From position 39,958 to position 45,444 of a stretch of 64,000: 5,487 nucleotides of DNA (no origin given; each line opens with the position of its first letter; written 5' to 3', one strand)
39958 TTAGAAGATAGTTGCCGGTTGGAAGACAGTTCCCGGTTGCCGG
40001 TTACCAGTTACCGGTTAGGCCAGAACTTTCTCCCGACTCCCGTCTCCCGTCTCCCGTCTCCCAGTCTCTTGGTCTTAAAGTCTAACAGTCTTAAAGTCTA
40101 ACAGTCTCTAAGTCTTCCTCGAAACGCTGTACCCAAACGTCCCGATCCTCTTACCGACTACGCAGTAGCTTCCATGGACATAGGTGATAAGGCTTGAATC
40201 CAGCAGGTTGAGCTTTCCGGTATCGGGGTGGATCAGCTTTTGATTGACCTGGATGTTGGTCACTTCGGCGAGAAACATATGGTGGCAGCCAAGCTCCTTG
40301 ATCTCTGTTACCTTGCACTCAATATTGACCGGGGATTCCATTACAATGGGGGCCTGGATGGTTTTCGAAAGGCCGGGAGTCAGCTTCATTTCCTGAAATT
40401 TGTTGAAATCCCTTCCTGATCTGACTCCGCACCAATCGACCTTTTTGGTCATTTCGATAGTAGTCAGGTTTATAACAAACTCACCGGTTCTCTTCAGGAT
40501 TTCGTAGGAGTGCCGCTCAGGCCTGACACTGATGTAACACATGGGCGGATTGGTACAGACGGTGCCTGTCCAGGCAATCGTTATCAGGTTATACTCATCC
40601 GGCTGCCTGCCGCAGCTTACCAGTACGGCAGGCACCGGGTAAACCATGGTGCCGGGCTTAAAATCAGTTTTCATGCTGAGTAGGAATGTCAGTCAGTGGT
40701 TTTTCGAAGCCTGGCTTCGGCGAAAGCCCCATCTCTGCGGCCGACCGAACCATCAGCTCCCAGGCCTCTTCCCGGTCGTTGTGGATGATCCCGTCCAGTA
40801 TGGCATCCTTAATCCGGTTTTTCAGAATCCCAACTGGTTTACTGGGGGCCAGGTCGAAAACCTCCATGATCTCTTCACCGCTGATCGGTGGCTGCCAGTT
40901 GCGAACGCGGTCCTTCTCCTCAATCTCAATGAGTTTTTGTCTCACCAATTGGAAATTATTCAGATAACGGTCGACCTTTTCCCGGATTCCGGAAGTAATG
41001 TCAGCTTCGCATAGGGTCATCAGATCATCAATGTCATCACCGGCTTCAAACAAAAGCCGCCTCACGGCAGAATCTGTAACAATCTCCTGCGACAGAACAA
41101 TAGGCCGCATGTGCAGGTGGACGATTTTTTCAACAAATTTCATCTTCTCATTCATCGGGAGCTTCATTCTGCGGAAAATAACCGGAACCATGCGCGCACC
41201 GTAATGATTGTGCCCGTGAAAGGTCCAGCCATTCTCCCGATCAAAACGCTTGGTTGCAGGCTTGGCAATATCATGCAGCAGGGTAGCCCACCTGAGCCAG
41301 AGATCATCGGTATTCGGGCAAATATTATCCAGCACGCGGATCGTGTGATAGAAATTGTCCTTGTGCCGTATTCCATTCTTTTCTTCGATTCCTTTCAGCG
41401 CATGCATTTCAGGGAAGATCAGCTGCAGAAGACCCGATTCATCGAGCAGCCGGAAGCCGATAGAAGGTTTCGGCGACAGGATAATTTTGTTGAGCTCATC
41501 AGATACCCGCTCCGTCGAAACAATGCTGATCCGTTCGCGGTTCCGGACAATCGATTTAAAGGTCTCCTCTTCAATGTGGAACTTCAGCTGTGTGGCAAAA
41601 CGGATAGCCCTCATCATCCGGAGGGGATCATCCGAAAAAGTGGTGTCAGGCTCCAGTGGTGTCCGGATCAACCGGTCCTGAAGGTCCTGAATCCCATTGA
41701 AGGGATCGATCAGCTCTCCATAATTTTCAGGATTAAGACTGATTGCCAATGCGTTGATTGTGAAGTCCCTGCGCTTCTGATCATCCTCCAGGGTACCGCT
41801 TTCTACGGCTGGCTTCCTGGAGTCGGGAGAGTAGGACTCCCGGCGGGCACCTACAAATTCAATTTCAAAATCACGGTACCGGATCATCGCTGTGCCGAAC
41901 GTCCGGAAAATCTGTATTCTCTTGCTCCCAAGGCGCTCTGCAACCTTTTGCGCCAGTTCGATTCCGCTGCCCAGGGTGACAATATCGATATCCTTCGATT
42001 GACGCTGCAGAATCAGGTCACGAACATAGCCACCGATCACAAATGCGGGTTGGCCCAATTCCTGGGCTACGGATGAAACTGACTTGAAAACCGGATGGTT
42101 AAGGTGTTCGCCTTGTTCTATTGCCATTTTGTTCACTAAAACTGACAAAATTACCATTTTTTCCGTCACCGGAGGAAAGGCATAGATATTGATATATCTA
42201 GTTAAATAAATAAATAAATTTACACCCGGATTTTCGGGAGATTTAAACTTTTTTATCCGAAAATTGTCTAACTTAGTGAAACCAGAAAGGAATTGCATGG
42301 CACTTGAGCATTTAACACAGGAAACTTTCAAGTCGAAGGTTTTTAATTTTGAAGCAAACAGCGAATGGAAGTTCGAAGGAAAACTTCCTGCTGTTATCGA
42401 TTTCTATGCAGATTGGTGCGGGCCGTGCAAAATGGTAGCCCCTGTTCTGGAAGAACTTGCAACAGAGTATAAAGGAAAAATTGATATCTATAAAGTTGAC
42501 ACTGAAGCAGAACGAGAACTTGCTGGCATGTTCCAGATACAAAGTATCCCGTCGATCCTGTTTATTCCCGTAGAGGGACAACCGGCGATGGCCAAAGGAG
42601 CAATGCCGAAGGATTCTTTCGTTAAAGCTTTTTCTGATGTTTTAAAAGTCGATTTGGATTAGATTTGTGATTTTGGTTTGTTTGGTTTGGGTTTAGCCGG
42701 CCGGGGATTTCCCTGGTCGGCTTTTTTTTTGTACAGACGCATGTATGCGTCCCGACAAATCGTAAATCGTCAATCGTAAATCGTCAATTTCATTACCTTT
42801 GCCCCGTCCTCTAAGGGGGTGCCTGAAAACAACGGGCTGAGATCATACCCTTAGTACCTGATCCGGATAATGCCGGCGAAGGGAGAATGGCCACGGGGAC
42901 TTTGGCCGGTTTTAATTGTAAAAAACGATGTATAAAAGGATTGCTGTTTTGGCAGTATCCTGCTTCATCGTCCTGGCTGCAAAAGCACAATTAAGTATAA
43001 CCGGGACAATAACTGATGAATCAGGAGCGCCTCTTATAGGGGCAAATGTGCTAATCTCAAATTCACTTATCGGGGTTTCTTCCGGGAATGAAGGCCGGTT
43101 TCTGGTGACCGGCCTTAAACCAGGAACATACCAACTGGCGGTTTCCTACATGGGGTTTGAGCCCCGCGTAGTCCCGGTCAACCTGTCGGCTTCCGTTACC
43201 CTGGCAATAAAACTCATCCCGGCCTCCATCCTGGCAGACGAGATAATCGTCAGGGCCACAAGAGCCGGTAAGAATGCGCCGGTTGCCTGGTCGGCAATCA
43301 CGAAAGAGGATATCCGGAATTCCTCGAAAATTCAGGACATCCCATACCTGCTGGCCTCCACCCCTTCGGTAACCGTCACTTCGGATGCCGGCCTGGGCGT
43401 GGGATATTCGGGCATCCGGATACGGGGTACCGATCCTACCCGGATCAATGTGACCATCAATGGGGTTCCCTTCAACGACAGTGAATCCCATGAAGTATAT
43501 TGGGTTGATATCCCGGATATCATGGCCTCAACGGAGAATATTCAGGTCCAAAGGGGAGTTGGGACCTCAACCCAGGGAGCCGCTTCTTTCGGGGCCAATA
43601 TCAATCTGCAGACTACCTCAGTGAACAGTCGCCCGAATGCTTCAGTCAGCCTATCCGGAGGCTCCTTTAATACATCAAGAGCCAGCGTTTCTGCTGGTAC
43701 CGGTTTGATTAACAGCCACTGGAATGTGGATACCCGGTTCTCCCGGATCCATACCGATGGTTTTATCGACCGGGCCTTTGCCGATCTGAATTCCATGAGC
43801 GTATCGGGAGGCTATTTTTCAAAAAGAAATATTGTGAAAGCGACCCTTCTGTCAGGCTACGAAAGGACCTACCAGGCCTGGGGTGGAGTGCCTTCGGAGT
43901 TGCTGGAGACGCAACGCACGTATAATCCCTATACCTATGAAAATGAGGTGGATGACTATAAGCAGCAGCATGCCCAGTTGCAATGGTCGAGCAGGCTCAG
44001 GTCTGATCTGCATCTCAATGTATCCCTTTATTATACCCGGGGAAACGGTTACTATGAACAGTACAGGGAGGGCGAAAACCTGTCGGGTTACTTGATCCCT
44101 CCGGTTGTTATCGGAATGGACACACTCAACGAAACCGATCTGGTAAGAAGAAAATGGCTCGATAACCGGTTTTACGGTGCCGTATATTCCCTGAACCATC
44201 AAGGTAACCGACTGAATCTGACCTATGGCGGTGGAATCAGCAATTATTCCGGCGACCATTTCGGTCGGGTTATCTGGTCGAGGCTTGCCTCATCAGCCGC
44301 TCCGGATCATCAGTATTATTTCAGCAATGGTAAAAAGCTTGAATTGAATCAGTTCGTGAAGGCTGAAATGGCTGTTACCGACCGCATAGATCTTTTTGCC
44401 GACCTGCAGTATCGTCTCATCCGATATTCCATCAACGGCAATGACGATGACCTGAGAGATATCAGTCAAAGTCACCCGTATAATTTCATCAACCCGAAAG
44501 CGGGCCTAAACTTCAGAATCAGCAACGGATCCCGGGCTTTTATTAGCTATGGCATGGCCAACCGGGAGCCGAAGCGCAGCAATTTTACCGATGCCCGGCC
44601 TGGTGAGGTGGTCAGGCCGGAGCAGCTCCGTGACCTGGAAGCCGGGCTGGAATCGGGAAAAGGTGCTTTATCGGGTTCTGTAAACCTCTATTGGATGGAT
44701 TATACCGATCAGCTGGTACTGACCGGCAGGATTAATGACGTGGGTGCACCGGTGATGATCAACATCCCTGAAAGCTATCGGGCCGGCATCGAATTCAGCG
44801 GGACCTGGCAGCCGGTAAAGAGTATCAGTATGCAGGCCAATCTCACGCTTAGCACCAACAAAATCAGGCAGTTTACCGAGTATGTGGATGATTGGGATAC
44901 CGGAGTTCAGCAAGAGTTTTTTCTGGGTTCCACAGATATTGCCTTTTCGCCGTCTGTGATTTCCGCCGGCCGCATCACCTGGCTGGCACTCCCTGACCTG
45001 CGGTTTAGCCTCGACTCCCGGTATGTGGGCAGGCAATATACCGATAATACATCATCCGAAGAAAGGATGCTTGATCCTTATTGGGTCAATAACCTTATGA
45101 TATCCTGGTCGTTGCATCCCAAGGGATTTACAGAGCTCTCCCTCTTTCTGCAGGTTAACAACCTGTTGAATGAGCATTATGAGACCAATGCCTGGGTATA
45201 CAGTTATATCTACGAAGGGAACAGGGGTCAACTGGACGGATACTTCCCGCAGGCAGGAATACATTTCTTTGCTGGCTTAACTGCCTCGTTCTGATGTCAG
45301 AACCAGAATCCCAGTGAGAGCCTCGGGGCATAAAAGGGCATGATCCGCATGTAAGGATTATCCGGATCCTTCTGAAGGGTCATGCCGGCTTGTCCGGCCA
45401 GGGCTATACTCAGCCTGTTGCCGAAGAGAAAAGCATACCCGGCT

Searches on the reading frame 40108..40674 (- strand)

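Call 9: search_protein_families(library=pfam, proteins=[window:40108-40674:-])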
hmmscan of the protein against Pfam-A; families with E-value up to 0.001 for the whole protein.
window:40108-40674:- (188 aa): 1 family
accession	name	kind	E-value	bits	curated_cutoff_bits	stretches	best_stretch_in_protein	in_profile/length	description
PF01613.24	Flavin_Reduct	-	6.2e-27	95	27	1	12-147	4-137/153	Flavin reductase like domain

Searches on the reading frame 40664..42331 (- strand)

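Call 10: search_protein_families(library=pfam, proteins=[window:40664-42331:-])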
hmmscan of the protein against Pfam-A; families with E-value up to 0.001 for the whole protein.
window:40664-42331:- (555 aa): 3 families
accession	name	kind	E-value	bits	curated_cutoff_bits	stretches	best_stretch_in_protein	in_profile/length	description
PF01743.26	PolyA_pol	-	6.4e-29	101.3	23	1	96-223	1-126/126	Poly A polymerase head domain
PF12627.12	PolyA_pol_RNAbd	-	2.5e-21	75.7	22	1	251-311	2-62/64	Probable RNA and SrmB- binding site of polymerase A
PF01966.28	HD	-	3.6e-09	37.4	22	1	327-420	2-93/116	HD domain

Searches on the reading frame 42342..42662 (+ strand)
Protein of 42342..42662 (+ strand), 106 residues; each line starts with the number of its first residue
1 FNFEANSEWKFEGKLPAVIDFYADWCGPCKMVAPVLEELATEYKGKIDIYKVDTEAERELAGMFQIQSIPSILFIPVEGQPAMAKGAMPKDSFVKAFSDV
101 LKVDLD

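Call 73: search_protein_families(library=pfam, proteins=[window:42342-42662:+], max_evalue=0.01)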
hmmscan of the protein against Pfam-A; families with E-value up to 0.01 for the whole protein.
window:42342-42662:+ (106 aa): 8 families
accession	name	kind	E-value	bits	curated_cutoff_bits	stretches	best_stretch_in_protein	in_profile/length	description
PF00085.26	Thioredoxin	-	7.7e-25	87.3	23.5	1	15-96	19-100/103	Thioredoxin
PF13098.12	Thioredoxin_2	-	3.6e-08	34.1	27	1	14-96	5-103/104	Thioredoxin-like domain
PF14595.12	Thioredoxin_9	-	8.4e-05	22.9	25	1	21-90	48-119/129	Thioredoxin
PF13905.12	Thioredoxin_8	-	0.00013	22.7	27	1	18-47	5-36/94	Thioredoxin-like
PF04756.19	OST3_OST6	-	0.00044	20.2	27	1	26-85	46-111/294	OST3 / OST6 family, transporter family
PF00578.27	AhpC-TSA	-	0.00057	20.3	26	1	12-64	24-77/124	AhpC/TSA family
PF13728.12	TraF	-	0.0026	18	23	1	18-78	133-202/224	F plasmid transfer operon protein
PF13192.12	Thioredoxin_3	-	0.0052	17.2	24.8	1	26-96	10-73/76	Thioredoxin domain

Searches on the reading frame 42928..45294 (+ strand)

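Call 10: search_protein_families(library=pfam, proteins=[window:42928-45294:+])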
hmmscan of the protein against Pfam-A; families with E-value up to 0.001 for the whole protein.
window:42928-45294:+ (788 aa): 4 families
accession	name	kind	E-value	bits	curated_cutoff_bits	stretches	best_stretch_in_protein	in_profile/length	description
PF00593.30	TonB_dep_Rec_b-barrel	-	4.2e-28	99.8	27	1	329-746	42-436/436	TonB dependent receptor-like, beta-barrel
PF13715.12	CarbopepD_reg_2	-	1.1e-15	57.9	32.2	1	24-108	1-88/88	CarboxypepD_reg-like domain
PF13620.12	CarboxypepD_reg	-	2.5e-15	57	32.3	1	23-92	1-77/82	Carboxypeptidase regulatory-like domain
PF07715.20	Plug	-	2.2e-14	54.3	23.9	1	115-222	3-105/107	TonB-dependent Receptor Plug Domain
